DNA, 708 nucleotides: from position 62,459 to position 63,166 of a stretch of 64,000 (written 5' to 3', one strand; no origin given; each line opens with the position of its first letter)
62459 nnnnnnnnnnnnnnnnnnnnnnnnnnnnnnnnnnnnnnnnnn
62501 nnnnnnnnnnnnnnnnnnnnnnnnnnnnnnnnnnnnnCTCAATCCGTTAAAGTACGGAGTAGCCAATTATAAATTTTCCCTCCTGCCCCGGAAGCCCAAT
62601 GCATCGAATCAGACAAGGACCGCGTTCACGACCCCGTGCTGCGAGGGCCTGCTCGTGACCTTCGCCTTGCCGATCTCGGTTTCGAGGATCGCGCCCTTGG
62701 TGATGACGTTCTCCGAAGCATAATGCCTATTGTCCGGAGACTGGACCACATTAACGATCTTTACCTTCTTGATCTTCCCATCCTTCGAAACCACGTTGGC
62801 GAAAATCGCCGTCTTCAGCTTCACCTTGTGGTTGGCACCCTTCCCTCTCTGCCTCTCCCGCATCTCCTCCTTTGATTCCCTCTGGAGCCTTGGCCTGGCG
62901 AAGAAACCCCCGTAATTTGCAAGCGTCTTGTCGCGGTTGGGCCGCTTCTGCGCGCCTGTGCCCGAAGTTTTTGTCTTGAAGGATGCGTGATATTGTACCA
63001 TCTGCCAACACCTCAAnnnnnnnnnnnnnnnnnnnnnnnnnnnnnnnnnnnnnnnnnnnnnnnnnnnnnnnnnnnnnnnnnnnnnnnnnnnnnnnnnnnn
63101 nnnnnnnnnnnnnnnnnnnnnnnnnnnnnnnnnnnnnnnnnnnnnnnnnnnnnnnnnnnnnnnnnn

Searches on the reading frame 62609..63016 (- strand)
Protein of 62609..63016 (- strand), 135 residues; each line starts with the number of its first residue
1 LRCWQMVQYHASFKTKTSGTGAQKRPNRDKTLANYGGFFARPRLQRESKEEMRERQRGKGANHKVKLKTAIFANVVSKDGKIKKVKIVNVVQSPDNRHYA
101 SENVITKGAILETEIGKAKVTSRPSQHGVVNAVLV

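Call 63: search_protein_families(library=pfam, proteins=[window:62609-63016:-], max_evalue=0.001)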
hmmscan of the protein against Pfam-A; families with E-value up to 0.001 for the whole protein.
window:62609-63016:- (135 aa): 1 family
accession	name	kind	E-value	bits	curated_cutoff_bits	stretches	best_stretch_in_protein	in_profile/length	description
PF01201.27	Ribosomal_S8e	-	3.4e-24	86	30.2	1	15-135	5-133/133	Ribosomal protein S8e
